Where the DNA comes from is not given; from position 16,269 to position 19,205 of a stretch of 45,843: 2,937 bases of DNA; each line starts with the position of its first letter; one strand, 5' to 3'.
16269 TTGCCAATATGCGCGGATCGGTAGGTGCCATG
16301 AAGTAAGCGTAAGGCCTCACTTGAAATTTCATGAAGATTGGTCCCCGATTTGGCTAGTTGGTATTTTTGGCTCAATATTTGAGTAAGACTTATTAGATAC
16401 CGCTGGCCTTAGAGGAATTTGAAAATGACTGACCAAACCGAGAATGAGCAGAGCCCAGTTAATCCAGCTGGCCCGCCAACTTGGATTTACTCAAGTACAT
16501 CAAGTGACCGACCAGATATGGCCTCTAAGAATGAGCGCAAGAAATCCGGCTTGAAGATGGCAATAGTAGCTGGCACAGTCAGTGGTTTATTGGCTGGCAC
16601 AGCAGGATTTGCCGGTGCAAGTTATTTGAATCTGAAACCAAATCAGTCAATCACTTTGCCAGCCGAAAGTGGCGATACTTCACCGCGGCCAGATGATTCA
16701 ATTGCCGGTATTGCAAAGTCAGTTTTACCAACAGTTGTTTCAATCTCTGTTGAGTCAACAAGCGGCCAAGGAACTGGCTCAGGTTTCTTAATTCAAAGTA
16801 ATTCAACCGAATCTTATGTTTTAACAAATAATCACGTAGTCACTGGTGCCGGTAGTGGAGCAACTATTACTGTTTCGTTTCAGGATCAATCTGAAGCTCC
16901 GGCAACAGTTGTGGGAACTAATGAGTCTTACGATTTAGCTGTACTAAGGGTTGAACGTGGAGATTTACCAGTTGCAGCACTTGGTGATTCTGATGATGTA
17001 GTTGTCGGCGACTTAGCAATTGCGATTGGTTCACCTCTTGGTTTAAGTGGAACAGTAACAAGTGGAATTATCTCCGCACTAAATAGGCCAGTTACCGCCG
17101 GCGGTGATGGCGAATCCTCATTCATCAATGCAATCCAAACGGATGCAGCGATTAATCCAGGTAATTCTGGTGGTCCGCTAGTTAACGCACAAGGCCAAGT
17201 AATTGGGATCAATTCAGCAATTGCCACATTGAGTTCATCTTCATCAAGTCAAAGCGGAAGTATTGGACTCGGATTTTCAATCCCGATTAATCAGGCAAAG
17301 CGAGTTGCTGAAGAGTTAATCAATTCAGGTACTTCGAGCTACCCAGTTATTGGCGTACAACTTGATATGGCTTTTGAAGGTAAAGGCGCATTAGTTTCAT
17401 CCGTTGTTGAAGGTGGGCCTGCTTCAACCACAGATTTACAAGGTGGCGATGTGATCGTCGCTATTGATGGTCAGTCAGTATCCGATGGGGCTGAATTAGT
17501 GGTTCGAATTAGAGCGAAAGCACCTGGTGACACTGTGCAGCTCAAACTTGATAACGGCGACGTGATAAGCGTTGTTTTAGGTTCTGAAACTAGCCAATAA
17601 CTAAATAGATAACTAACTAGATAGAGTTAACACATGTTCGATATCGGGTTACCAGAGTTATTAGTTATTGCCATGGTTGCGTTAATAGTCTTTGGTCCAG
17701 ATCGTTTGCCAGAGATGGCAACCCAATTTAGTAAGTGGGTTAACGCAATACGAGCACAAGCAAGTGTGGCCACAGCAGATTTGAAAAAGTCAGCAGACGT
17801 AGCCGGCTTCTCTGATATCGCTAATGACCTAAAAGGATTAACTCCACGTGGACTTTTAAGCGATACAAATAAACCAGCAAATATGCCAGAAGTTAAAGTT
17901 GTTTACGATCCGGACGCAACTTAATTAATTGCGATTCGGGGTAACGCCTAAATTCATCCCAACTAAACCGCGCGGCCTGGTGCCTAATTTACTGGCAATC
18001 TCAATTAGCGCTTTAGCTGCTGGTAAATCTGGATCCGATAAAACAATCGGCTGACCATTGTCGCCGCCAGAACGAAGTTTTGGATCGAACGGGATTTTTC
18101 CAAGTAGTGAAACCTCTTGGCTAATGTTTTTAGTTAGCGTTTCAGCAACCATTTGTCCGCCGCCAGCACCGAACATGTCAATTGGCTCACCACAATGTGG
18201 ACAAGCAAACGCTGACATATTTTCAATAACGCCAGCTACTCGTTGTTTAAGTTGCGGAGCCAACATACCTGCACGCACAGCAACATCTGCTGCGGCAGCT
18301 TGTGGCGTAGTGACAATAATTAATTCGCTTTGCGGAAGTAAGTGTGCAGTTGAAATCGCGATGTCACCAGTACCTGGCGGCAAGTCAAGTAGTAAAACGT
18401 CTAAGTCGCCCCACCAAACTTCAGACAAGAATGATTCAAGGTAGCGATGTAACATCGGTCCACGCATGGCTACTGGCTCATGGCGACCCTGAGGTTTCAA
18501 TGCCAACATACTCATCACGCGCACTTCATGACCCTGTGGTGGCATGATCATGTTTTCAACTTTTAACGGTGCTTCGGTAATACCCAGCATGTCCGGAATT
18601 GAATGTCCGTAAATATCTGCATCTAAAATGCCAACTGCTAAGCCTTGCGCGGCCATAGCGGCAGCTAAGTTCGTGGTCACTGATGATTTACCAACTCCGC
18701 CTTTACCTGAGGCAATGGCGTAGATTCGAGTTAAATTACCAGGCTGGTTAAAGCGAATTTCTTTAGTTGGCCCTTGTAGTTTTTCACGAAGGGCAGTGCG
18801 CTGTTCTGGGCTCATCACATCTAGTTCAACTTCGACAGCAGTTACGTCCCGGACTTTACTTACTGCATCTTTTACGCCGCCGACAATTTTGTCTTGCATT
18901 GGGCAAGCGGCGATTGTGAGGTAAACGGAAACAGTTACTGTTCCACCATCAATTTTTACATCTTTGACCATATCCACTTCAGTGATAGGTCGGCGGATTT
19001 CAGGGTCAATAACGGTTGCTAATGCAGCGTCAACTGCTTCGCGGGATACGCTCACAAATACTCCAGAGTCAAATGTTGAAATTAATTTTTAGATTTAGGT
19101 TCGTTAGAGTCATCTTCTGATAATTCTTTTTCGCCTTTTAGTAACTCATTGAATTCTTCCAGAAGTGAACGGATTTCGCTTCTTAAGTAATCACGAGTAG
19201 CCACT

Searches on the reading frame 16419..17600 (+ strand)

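Call 67: search_protein_families(library=pfam, proteins=[window:16419-17600:+])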
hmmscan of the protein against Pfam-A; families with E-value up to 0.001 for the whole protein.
window:16419-17600:+ (393 aa): 5 families
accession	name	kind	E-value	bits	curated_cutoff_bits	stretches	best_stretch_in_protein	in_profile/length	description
PF13365.12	Trypsin_2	-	5.7e-34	118.4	27.6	1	120-264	1-144/144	Trypsin-like peptidase domain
PF00089.32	Trypsin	-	1.2e-16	61.6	20.6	1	104-271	13-199/220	Trypsin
PF13180.12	PDZ_2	-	3.3e-13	50.2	27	1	309-377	1-67/80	PDZ domain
PF00595.29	PDZ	-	4.3e-10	40.3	23.2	1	280-377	8-80/81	PDZ domain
PF17820.7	PDZ_6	-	2.2e-07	30.9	27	1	326-370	2-45/54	PDZ domain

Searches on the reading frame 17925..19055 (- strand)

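Call 67: search_protein_families(library=pfam, proteins=[window:17925-19055:-])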
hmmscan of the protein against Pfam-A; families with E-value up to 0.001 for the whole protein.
window:17925-19055:- (376 aa): 7 families
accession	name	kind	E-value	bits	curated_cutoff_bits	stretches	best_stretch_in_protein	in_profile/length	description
PF10609.15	ParA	-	8e-83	278.1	27.1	1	109-357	3-245/246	NUBPL iron-transfer P-loop NTPase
PF01883.24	FeS_assembly_P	-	1.9e-17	63.7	23.5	1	5-76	1-73/73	Iron-sulfur cluster assembly protein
PF01656.29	CbiA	-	2.2e-11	44.2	25.4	1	113-265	2-54/125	CobQ/CobB/MinD/ParA nucleotide binding domain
PF13614.12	AAA_31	-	1.6e-07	31.8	27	1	110-148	2-40/177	AAA domain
PF02374.21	ArsA_ATPase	-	5.5e-05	23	24.3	1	114-167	5-59/305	Anion-transporting ATPase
PF00142.24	Fer4_NifH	-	0.00019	21.4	25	0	116-145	6-35/271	4Fe-4S iron sulfur cluster binding proteins, NifH/frxC family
PF09140.17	MipZ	-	0.00032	20.5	20.7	1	114-171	5-62/262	ATPase MipZ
